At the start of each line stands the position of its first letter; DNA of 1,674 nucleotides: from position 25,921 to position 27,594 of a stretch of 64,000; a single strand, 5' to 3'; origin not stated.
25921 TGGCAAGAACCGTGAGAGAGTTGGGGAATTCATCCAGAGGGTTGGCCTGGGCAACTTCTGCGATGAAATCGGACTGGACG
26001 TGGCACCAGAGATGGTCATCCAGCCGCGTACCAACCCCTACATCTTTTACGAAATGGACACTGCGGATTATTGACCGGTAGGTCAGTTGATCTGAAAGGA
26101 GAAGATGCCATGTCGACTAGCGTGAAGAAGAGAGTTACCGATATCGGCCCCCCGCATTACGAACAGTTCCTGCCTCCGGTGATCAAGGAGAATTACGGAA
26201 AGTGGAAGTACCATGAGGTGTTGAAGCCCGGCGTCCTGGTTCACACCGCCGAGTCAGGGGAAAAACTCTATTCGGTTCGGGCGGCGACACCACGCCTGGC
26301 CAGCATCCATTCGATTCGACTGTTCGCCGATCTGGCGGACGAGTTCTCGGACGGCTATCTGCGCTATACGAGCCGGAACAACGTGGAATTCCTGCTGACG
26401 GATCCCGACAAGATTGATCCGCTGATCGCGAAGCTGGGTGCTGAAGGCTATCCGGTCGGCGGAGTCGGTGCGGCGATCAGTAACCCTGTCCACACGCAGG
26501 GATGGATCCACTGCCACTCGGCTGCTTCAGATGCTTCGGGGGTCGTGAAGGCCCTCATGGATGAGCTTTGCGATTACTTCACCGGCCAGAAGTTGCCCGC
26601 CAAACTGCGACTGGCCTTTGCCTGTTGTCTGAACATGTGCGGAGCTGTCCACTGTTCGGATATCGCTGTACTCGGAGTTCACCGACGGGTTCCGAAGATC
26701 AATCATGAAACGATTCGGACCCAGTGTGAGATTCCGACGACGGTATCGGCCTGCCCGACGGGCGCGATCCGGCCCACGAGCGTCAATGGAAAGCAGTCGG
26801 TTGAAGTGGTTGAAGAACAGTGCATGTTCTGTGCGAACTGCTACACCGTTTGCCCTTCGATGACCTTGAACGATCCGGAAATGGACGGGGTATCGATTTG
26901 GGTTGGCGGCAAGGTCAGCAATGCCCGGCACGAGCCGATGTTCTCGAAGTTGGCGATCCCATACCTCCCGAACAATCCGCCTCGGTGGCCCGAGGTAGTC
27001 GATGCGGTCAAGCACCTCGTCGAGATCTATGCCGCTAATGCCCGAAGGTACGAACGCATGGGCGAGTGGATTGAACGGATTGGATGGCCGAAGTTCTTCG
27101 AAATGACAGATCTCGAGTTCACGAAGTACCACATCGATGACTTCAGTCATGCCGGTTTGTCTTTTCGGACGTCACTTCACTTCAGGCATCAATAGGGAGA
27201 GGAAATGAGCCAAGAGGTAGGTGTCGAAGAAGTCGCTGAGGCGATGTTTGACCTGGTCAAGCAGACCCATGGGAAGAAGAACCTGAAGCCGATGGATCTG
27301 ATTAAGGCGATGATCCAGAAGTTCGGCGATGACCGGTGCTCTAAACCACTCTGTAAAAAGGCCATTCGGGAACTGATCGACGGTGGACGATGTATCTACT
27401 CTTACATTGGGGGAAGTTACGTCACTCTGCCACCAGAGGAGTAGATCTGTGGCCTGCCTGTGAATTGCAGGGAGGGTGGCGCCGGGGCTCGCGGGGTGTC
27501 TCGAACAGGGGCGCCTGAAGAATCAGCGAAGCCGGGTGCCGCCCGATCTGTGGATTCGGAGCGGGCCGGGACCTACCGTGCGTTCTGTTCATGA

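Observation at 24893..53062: Near-complete dissimilatory sulfate-reduction pathway consolidated in one ~28-kb locus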

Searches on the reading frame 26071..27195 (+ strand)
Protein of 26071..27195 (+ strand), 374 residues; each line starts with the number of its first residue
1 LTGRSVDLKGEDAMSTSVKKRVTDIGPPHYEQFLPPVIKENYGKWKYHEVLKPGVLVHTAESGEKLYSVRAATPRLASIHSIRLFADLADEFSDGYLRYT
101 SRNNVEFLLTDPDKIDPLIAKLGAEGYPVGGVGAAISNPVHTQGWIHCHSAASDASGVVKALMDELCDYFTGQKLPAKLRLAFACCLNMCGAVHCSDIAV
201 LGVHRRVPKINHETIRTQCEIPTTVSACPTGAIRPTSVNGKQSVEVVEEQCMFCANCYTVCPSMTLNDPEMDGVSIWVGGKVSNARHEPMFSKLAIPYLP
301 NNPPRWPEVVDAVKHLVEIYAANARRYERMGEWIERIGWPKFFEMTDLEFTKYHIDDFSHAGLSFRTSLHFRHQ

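Call 3: search_protein_families(library=pfam, proteins=[window:26071-27195:+], max_evalue=0.01)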
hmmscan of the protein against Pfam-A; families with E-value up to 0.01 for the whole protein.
window:26071-27195:+ (374 aa): 8 families
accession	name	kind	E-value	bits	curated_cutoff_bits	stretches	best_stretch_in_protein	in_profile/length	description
PF01077.27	NIR_SIR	-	6.1e-36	123.7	27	1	133-351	2-155/158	Nitrite and sulphite reductase 4Fe-4S domain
PF03460.22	NIR_SIR_ferr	-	1.9e-10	40.8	24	1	59-124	2-68/69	Nitrite/Sulfite reductase ferredoxin-like half domain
PF00037.32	Fer4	-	1.2e-05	25.3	21.1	1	245-263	2-20/24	4Fe-4S binding domain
PF25160.1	LdpA_Fe-S-bd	-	0.00025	21.2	27.6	1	218-265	4-42/49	LdpA Fe-S cluster-binding domain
PF12838.12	Fer4_7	-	0.00026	21.8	27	1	225-263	9-50/52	4Fe-4S dicluster domain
PF14697.11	Fer4_21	-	0.00045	20.7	35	1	225-263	15-53/59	4Fe-4S dicluster domain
PF13187.11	Fer4_9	-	0.0006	20.2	27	1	225-263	9-49/52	4Fe-4S dicluster domain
PF13237.11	Fer4_10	-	0.0039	17.5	25.5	0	225-262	16-53/53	4Fe-4S dicluster domain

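Call 8: search_protein_families(library=ncbifam, proteins=[window:26071-27195:+], max_evalue=0.001)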
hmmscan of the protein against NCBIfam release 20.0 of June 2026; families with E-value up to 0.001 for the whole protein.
window:26071-27195:+ (374 aa): 9 families
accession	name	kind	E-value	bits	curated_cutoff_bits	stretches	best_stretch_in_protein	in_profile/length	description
TIGR02066.1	dsrB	equivalog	8.6e-152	505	341.5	1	37-372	1-340/341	dissimilatory-type sulfite reductase subunit beta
TIGR02064.1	dsrA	equivalog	3.6e-29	101.8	392.85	1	72-353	89-373/402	dissimilatory-type sulfite reductase subunit alpha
TIGR02912.1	sulfite_red_C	equivalog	2.8e-08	33.1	324.1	1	59-342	15-292/314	sulfite reductase subunit C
NF007125.0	PRK09566.1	equivalog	1.7e-05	23.5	594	1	80-213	336-465/513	ferredoxin--nitrite reductase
NF007382.0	PRK09898.1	equivalog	9.4e-05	22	213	1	213-265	121-170/208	ferredoxin-like protein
NF004541.0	PRK05888.2-2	equivalog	0.00014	21.7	217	1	226-272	71-117/168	NADH-quinone oxidoreductase subunit NuoI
TIGR00402.1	napF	equivalog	0.00029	20.8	102.2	1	222-266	41-84/149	ferredoxin-type protein NapF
NF007126.0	PRK09567.1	equivalog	0.0003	19.1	523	1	62-207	372-512/595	NirA family protein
NF045992.1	CircClkLdpA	equivalog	0.00041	19.5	450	1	204-265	94-151/360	circadian clock protein LdpA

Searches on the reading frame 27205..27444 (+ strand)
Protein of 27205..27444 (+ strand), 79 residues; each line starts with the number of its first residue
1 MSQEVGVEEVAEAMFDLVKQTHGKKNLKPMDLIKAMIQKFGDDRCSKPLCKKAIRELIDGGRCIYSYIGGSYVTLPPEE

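Call 8: search_protein_families(library=ncbifam, proteins=[window:27205-27444:+], max_evalue=0.001)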
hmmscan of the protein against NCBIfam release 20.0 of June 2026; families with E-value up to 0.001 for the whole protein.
window:27205-27444:+ (79 aa): 0 families

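Call 30: search_protein_families(library=pfam, proteins=[window:27205-27444:+], max_evalue=0.001)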
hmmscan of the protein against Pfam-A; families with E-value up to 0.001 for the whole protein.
window:27205-27444:+ (79 aa): 0 families

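Call 31: search_solved_structures(query=window:27205-27441:+, max_evalue=10, show_alignments=2)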
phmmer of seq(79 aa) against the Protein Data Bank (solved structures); distinct sequences matched with E-value up to 10: 4.
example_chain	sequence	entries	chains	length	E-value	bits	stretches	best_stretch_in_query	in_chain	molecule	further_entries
6vj4_A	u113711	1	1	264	0.96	13.3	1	17-54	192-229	Peptidylprolyl isomerase PrsA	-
2zc2_A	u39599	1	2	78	1.6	12.6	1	26-69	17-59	DnaD-like replication protein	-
4ap4_A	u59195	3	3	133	1.6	12.6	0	41-67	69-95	E3 UBIQUITIN LIGASE RNF4 | E3 UBIQUITIN-PROTEIN LIGASE RNF4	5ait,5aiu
7bqq_A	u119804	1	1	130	1.7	12.5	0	5-57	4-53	Gogy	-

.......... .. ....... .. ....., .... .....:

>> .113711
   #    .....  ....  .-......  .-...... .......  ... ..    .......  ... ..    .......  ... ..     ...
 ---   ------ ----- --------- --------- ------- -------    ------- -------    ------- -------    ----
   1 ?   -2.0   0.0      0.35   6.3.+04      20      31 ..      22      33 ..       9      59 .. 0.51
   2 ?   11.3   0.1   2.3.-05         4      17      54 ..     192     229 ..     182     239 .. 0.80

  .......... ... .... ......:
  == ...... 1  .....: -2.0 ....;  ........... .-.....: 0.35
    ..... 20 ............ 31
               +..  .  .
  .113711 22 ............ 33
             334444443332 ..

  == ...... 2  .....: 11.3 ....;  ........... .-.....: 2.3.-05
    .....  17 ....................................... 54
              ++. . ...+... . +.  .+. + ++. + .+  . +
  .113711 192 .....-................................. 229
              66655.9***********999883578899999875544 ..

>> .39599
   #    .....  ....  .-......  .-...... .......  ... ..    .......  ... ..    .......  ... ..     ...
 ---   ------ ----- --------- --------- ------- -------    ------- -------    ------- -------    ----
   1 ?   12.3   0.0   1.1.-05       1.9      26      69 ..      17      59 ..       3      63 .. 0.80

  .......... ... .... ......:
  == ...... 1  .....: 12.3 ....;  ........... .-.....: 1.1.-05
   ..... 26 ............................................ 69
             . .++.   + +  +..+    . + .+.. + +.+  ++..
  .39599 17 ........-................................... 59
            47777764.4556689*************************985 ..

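Call 35: search_solved_structures(query=A1, max_evalue=10, show_alignments=2)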
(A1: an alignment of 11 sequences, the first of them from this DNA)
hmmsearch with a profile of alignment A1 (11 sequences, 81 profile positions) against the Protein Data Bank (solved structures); distinct sequences matched with E-value up to 10: 12.
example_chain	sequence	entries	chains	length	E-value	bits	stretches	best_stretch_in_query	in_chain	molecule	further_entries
4y66_B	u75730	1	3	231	0.2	15.2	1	13-66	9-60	Putative tbpip family protein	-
1hx1_B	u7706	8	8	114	0.26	14.9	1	2-36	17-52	BAG family molecular chaperone regulator 1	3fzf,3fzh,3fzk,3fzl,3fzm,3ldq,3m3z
5aqf_B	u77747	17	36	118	0.29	14.7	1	2-37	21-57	BAG FAMILY MOLECULAR CHAPERONE REGULATOR 1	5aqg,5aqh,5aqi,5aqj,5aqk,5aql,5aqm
1cf5_A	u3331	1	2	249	0.55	13.8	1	17-58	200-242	PROTEIN (BETA-MOMORCHARIN)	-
1d8v_A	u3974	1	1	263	0.71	13.5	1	17-58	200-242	ANTI-HIV AND ANTI-TUMOR PROTEIN MAP30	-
9heu_x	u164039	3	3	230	0.98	13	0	2-35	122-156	BAG family molecular chaperone regulator 1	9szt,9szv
6fbx_A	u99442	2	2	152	1.2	12.7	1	7-60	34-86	BCL2-like 10 | BCL2-like 10 (Apoptosis facilitator)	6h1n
4jpp_A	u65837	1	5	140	1.3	12.6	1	6-43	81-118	Minor spike protein H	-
5gm6_e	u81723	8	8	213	1.5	12.4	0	36-53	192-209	Protein HSH49 | HSH49 isoform 1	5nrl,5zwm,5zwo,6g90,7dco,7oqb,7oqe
5lsb_A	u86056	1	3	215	1.5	12.4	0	36-53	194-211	Protein HSH49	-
7bqq_A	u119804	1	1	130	1.6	12.4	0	4-40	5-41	Gogy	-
3oqc_A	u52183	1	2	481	1.6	12.3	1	41-73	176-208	Ufm1-specific protease 2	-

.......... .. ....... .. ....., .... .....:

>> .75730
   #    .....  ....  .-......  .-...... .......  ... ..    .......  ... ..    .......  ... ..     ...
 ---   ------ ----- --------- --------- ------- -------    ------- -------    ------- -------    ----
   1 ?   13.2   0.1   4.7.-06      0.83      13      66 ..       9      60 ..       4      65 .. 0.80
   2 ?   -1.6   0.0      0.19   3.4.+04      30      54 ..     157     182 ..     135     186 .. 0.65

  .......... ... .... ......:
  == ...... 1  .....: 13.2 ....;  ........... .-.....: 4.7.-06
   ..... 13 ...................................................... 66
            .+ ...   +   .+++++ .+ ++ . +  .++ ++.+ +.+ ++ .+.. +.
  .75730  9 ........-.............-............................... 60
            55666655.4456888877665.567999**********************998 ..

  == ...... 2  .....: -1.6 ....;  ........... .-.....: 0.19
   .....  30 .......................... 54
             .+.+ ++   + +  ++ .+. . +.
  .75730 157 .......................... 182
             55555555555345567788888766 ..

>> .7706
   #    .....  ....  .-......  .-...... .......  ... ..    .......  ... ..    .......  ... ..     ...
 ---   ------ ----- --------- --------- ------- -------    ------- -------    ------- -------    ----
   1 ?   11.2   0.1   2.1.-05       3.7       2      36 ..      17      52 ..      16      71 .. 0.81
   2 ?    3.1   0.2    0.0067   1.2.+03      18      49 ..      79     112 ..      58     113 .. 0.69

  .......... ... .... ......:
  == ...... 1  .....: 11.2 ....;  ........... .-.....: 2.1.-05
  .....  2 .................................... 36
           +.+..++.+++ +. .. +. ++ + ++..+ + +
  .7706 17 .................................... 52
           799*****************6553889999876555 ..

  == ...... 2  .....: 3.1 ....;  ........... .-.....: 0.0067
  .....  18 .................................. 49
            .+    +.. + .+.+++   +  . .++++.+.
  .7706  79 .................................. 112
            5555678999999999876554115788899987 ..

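Call 36: search_protein_families(library=pfam, alignment_id=A1, max_evalue=10)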
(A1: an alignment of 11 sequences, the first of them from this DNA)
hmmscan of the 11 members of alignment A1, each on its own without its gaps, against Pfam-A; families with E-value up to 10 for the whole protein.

A. member 1, seq(79 aa): 3 families
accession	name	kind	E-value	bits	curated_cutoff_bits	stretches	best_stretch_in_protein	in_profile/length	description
PF24471.1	KH_DEAH11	-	0.026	14.6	27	1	24-43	6-25/70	DEAH11-like, KH-domain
PF10038.14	DUF2274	-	0.13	13.1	23.8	1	16-40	34-57/69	Protein of unknown function (DUF2274)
PF07106.19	TBPIP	-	0.14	12.5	22.8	1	35-69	21-54/62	TBPIP/Hop2 winged helix domain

B. families by the number of members that match (of 11 scanned): 18 families
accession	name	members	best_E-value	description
PF07106.19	TBPIP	9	5.8e-05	TBPIP/Hop2 winged helix domain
PF21128.4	MCM4_WHD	8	0.00033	MCM4, winged helix domain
PF09840.14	DUF2067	2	0.11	Uncharacterized protein conserved in archaea (DUF2067)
PF12990.12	DUF3874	1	0.00071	Domain of unknonw function from B. Theta Gene description (DUF3874)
PF10678.14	DUF2492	1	0.0036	Protein of unknown function (DUF2492)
PF23948.1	ARM_5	1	0.015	ARM-like repeat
PF24471.1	KH_DEAH11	1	0.026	DEAH11-like, KH-domain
PF00538.25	Linker_histone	1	0.031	linker histone H1 and H5 family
PF10061.14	DUF2299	1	0.055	Uncharacterized conserved protein (DUF2299)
PF08679.17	DsrD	1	0.066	Dissimilatory sulfite reductase D (DsrD)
PF05402.18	PqqD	1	0.098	Coenzyme PQQ synthesis protein D (PqqD)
PF01862.21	PvlArgDC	1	0.12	Pyruvoyl-dependent arginine decarboxylase (PvlArgDC)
PF10038.14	DUF2274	1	0.13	Protein of unknown function (DUF2274)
PF20149.4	DUF6532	1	0.13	Domain of unknown function (DUF6532)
PF04384.18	Fe-S_assembly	1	0.14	Iron-sulphur cluster assembly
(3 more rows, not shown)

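Call 61: predict_structure(protein=window:27205-27444:+)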
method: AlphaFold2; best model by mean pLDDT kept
length: 79 residues; sequences in the alignment: 1
mean_pLDDT: 77.3   pTM: 0.66
mean pLDDT of the five models: 77.3, 63.7, 55.6, 54.8, 54.3
residues with pLDDT >= 90: 0; 70-90: 61; 50-70: 15; < 50: 3
segments of 3 or more residues with pLDDT < 50: none
pLDDT, mean of each block of 10 residues (from residue 1): 72 85 70 87 83 86 72 62
secondary structure, 60 per line:
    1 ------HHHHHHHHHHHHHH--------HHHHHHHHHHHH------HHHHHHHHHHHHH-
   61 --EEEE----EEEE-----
elements in order: H7-20 H29-40 H47-59 E63-66 E71-74

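Call 63: fold_search(model_id=the predicted structure, library=pdb)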
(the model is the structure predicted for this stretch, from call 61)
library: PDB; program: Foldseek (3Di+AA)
matches with E <= 10: 800; with E <= 0.001: 0
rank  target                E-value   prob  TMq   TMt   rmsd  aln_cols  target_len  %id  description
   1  3o2p_E                7.5e-03  1.00  0.68  0.63   2.5        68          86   25  A Dual E3 Mechanism for Rub1 Ligation to Cdc53: Dcn1(P)-Cdc53(WHB) (released 2010-09-15)
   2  3o6b_B                1.5e-02  1.00  0.68  0.76   2.5        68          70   25  A Dual E3 Mechanism for Rub1 Ligation to Cdc53: Dcn1(P)-Cdc53(WHB) low resolution (released 2010-09-15)
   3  3o6b_D                2.3e-02  1.00  0.67  0.76   2.6        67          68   24  A Dual E3 Mechanism for Rub1 Ligation to Cdc53: Dcn1(P)-Cdc53(WHB) low resolution (released 2010-09-15)
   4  3o6b_H                2.8e-02  1.00  0.68  0.77   2.4        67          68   25  A Dual E3 Mechanism for Rub1 Ligation to Cdc53: Dcn1(P)-Cdc53(WHB) low resolution (released 2010-09-15)
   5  2y75_A                3.5e-02  0.98  0.55  0.38   4.1        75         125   19  The Structure of CymR (YrzC) the Global Cysteine Regulator of B. subtilis (released 2011-08-03)
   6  3tdu_C                4.8e-02  1.00  0.67  0.70   2.6        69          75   20  N-terminal acetylation acts as an avidity enhancer within an interconnected multiprotein complex: Structure of a human (released 2011-10-12)
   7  2y75_C                4.8e-02  0.94  0.51  0.35   4.2        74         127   22  The Structure of CymR (YrzC) the Global Cysteine Regulator of B. subtilis (released 2011-08-03)
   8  4cic_A                5.5e-02  0.96  0.54  0.35   3.7        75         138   23  T. potens IscR (released 2014-05-28)
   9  3o6b_F                6.3e-02  1.00  0.67  0.77   2.4        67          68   24  A Dual E3 Mechanism for Rub1 Ligation to Cdc53: Dcn1(P)-Cdc53(WHB) low resolution (released 2010-09-15)
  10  8e4v_MODEL_1_A        6.3e-02  0.97  0.60  0.57   3.6        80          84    8  Solution structure of the WH domain of MORF (released 2023-05-10)
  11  8or3_A                6.7e-02  0.99  0.67  0.09   2.5        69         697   20  CAND1-CUL1-RBX1-SKP1-SKP2-DCNL1 (released 2023-06-28)
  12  8caf_E                7.2e-02  1.00  0.69  0.69   2.4        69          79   20  N8C_Fab3b in complex with NEDD8-CUL1(WHB) (released 2023-09-13)
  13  8b9d_4                7.2e-02  1.00  0.66  0.09   2.6        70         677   27  Human replisome bound by Pol Alpha (released 2023-08-09)
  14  9j8o_N                7.2e-02  0.99  0.65  0.66   3.6        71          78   17  Cryo-EM structure of BAF-Lamin A/C IgF-H1-nucleosome complex (released 2025-02-26)
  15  4rb2_C                7.2e-02  0.89  0.53  0.35   6.2        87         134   14  Crystal structure of Magnetospirillum gryphiswaldense MSR-1 SeMet-Fur-Mn2+-feoAB1 operator (released 2015-07-15)
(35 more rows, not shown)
